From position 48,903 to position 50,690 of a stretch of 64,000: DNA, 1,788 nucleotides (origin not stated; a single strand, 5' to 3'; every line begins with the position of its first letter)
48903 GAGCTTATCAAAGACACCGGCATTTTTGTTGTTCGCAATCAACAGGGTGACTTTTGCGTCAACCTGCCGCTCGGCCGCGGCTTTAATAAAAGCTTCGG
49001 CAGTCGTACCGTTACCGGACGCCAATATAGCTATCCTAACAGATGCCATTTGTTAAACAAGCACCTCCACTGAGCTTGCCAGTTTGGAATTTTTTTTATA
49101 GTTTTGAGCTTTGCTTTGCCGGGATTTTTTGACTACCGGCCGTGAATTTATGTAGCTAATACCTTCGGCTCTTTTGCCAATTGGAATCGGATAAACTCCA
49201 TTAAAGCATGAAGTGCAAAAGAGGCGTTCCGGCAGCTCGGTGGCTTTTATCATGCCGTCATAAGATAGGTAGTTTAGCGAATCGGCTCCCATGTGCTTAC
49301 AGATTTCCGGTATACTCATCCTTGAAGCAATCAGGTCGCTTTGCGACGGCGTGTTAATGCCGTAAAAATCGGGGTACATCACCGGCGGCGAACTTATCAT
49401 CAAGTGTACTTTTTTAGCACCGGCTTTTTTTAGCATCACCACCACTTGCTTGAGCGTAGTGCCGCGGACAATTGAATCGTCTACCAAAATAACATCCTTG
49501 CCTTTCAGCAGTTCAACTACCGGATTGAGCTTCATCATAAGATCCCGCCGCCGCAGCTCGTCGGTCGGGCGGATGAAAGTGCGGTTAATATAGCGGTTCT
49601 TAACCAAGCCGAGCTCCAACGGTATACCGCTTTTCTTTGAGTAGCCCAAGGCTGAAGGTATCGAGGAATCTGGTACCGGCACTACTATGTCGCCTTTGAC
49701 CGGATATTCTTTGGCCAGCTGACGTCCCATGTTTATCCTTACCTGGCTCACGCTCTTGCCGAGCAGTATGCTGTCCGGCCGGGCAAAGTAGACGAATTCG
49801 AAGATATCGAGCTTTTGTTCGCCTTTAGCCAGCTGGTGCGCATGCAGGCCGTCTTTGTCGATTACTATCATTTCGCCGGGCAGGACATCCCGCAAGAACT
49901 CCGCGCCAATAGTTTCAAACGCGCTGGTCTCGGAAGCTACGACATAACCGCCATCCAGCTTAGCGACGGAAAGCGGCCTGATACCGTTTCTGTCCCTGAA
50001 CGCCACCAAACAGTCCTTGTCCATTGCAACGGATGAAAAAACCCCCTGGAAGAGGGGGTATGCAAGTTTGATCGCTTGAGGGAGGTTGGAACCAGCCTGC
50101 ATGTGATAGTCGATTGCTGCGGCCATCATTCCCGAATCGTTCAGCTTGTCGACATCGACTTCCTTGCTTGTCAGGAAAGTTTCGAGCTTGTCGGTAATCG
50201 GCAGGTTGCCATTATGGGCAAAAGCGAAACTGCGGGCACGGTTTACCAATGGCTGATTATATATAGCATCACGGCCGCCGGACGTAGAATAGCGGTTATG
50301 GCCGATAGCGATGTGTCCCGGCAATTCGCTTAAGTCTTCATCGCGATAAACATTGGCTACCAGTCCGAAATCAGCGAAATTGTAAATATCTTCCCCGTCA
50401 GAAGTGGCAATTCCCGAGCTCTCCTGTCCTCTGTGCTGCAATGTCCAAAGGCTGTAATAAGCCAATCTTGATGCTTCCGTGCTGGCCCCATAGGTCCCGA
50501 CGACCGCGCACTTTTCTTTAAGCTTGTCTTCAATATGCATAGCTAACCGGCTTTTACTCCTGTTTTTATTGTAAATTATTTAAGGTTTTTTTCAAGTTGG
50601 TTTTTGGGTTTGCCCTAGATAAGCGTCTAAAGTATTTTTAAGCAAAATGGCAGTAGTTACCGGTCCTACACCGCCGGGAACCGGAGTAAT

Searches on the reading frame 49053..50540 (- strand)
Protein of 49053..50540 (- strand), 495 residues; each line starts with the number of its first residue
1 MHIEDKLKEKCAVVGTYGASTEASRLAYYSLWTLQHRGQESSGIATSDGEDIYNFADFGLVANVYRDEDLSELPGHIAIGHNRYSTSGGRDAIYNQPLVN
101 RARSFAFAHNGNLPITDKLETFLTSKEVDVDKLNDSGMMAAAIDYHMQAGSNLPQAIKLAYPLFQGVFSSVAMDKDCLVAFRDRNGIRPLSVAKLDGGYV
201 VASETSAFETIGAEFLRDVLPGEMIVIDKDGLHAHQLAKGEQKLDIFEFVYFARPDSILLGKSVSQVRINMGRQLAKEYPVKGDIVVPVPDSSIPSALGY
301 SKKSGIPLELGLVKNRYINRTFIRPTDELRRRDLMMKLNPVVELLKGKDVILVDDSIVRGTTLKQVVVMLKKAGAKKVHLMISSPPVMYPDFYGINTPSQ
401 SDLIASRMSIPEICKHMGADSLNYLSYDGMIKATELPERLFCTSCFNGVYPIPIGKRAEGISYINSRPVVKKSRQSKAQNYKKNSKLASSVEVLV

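Call 86: search_protein_families(library=pfam, proteins=[window:49053-50540:-], max_evalue=0.00001)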
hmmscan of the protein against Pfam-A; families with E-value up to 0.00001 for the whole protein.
window:49053-50540:- (495 aa): 3 families
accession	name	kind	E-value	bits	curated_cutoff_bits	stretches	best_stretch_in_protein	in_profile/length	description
PF13522.11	GATase_6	-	9.6e-15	55.2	27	1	75-204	10-130/130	Glutamine amidotransferase domain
PF13537.11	GATase_7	-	7.5e-11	42.6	25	1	94-209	12-122/123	Glutamine amidotransferase domain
PF00156.33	Pribosyltran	-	4.3e-10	39.6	26.3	1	274-381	21-121/158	Phosphoribosyl transferase domain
